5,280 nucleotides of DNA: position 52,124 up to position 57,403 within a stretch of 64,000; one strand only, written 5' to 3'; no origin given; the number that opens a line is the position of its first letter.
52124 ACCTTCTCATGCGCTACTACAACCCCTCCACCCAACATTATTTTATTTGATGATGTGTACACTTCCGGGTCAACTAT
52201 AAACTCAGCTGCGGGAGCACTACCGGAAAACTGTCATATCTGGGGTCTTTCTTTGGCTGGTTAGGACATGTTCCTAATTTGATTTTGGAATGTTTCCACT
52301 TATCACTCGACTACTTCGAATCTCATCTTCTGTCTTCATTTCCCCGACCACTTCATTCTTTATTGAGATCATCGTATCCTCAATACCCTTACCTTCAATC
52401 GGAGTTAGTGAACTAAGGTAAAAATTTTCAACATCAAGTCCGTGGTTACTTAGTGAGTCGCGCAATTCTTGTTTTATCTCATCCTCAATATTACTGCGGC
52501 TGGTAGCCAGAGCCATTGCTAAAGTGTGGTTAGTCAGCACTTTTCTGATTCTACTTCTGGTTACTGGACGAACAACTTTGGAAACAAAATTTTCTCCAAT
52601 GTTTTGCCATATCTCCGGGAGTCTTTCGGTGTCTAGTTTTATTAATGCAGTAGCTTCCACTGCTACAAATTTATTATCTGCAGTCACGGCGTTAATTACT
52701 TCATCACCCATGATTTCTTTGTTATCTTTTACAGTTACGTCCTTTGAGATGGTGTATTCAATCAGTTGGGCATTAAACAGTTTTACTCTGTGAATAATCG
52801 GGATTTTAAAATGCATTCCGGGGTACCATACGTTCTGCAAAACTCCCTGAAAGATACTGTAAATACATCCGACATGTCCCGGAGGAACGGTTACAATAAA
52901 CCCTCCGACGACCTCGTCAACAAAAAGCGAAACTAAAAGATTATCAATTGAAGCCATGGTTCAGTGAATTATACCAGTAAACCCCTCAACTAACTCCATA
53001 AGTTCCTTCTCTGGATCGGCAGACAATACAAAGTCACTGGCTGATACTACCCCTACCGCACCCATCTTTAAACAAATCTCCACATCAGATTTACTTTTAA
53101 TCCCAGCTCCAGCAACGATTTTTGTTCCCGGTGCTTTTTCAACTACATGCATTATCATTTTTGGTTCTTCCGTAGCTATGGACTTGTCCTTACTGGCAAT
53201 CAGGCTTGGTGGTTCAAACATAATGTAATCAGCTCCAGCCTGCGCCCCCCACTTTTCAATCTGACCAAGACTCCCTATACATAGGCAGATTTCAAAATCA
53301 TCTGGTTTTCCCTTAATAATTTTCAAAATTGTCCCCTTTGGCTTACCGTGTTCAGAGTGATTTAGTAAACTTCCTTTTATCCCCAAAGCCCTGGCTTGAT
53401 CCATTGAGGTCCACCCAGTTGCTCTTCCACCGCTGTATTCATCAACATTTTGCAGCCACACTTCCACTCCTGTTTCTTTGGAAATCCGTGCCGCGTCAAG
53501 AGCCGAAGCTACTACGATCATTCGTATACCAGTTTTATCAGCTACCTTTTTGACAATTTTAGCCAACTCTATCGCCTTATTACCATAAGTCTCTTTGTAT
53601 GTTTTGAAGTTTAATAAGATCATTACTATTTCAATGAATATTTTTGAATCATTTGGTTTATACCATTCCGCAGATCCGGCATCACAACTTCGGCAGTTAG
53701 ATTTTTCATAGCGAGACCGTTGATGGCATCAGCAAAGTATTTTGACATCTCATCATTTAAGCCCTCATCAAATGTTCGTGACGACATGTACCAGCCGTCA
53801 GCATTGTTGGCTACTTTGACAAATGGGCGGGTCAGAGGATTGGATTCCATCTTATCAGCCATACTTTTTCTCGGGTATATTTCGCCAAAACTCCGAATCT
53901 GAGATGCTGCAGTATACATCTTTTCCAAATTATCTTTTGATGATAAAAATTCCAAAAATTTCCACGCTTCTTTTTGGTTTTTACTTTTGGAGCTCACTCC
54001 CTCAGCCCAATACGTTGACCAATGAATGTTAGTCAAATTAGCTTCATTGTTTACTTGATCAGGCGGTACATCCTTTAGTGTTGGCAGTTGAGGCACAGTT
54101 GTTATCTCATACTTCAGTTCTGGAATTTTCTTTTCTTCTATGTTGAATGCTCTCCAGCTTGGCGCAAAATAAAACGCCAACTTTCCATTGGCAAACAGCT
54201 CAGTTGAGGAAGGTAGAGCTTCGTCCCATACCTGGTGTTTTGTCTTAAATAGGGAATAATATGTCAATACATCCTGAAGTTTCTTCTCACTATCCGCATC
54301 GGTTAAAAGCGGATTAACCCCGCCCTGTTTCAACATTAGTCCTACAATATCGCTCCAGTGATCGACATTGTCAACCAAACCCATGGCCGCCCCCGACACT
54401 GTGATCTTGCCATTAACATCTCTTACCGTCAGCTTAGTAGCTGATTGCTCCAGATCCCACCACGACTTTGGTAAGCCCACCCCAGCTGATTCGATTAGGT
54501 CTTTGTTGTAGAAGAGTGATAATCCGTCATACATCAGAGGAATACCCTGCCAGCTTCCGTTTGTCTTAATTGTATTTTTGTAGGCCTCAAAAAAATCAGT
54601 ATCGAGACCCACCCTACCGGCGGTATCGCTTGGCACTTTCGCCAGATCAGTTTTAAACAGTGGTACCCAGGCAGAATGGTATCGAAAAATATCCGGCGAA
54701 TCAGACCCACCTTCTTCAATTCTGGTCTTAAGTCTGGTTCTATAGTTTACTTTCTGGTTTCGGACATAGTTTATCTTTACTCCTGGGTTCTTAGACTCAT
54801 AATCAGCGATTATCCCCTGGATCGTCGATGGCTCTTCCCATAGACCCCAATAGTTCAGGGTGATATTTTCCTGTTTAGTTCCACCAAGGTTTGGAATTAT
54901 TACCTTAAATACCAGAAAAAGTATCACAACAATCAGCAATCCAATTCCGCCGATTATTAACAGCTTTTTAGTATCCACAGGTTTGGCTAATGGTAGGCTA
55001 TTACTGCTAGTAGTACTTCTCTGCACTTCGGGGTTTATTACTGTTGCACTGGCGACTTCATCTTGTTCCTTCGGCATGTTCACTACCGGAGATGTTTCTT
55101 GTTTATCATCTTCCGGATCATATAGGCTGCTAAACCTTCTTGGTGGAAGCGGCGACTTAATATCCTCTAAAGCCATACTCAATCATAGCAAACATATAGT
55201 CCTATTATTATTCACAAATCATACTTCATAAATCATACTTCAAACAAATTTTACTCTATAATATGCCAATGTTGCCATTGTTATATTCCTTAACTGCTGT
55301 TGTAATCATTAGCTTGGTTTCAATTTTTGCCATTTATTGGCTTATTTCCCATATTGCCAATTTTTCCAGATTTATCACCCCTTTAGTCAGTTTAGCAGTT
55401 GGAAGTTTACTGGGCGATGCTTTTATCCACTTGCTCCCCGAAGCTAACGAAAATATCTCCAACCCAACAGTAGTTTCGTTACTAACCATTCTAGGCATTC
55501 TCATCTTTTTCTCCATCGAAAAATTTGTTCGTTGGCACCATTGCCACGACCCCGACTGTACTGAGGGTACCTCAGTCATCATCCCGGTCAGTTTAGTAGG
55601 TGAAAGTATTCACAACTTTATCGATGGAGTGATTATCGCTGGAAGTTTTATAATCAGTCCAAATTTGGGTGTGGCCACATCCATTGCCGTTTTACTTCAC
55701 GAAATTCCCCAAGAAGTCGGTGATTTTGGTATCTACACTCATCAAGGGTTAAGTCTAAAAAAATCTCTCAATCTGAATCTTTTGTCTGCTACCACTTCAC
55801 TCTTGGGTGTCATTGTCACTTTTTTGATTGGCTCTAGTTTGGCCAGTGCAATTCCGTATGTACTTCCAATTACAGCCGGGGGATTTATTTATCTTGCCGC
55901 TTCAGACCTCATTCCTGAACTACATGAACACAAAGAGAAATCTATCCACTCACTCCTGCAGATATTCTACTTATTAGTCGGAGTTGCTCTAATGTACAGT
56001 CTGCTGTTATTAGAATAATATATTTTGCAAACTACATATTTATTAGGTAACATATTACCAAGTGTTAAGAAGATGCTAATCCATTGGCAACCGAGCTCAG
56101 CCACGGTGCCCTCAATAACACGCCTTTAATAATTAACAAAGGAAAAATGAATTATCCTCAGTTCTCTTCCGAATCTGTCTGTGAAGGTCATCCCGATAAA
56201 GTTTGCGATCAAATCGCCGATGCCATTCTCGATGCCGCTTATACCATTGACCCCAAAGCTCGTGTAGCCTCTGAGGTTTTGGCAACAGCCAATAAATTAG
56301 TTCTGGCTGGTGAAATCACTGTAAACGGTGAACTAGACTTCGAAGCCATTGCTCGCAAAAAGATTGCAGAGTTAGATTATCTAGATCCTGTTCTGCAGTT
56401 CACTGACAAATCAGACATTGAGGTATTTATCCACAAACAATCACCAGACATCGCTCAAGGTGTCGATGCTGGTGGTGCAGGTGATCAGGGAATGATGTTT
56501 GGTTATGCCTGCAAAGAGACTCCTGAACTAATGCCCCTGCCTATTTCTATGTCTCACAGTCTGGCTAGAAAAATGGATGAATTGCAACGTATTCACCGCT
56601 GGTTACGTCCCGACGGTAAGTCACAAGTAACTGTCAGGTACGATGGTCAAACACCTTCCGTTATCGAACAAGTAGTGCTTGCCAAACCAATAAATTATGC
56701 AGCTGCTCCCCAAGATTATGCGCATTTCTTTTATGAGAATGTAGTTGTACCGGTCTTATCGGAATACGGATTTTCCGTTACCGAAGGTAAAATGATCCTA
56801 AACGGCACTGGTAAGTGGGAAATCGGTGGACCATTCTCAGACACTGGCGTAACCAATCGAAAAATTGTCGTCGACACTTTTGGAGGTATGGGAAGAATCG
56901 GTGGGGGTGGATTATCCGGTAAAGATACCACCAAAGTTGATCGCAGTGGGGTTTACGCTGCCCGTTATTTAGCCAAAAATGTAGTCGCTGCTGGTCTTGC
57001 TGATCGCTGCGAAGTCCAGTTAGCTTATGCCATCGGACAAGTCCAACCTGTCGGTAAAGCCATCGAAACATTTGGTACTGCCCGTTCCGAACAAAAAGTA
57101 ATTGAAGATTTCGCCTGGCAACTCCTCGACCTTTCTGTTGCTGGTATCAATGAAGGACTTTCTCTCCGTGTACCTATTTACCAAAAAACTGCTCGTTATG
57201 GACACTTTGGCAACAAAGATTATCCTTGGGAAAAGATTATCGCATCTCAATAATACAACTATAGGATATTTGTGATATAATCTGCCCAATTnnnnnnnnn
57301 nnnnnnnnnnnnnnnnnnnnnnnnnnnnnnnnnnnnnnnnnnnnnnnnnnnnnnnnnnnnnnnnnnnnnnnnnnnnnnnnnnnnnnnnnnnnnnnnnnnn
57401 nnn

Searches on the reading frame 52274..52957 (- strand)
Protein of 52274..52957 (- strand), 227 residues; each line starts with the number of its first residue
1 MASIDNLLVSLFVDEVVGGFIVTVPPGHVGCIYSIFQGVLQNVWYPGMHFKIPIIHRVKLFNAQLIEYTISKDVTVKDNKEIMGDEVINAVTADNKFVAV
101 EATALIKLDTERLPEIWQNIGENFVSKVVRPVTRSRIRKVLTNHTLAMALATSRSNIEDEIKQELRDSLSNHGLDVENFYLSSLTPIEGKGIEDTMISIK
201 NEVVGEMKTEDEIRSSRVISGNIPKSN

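Call 71: search_protein_families(library=pfam, proteins=[window:52274-52957:-], max_evalue=0.0001)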
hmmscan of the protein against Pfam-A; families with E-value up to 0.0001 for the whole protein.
window:52274-52957:- (227 aa): 1 family
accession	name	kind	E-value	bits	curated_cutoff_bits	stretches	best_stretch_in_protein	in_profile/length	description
PF01145.31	Band_7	-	1e-26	94.5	23.6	1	23-186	2-147/176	SPFH domain / Band 7 family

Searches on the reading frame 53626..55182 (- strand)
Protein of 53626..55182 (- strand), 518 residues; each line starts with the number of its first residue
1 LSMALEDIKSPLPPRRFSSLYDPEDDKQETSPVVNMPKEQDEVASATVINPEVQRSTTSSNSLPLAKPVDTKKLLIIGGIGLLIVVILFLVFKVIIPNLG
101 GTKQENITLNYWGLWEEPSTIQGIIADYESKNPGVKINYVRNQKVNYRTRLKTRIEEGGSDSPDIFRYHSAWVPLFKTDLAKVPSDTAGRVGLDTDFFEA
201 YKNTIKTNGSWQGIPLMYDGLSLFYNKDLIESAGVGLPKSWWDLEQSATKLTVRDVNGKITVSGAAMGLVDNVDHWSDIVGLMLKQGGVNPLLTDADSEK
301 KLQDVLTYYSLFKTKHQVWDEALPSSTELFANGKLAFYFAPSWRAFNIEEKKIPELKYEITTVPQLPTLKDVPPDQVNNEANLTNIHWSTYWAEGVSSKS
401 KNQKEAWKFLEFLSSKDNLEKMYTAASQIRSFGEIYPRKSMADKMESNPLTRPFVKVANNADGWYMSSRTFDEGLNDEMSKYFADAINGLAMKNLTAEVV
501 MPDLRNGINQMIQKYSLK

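Call 34: search_protein_families(library=pfam, proteins=[window:53626-55182:-], max_evalue=0.00001)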
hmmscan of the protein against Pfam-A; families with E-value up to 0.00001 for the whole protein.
window:53626-55182:- (518 aa): 2 families
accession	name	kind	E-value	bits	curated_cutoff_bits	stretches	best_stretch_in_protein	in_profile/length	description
PF13416.11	SBP_bac_8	-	6.9e-30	105.2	27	1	124-427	2-257/279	Bacterial extracellular solute-binding protein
PF01547.30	SBP_bac_1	-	1.1e-28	101.6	26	1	116-418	5-305/307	Bacterial extracellular solute-binding protein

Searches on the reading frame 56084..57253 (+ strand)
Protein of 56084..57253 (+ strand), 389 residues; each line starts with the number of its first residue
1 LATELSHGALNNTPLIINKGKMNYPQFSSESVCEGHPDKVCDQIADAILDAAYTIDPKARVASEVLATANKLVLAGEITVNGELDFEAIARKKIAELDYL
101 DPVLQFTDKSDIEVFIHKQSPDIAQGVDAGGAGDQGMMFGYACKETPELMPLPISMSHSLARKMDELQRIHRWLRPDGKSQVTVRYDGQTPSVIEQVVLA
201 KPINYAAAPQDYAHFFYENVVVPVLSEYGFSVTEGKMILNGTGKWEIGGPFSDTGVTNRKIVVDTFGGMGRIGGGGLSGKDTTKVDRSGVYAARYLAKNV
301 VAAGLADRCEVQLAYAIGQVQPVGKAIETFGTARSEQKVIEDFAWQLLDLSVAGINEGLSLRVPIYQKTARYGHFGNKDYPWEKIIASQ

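Call 71: search_protein_families(library=pfam, proteins=[window:56084-57253:+], max_evalue=0.0001)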
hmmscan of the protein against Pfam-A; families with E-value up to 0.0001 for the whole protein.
window:56084-57253:+ (389 aa): 3 families
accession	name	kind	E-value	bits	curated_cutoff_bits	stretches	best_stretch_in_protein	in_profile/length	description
PF02773.21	S-AdoMet_synt_C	-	3.5e-55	186.1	25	1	247-384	1-138/138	S-adenosylmethionine synthetase, C-terminal domain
PF02772.21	S-AdoMet_synt_M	-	9.4e-32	110.1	29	1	131-244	3-119/120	S-adenosylmethionine synthetase, central domain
PF00438.25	S-AdoMet_synt_N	-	1.4e-29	103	33.1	1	27-121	4-99/99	S-adenosylmethionine synthetase, N-terminal domain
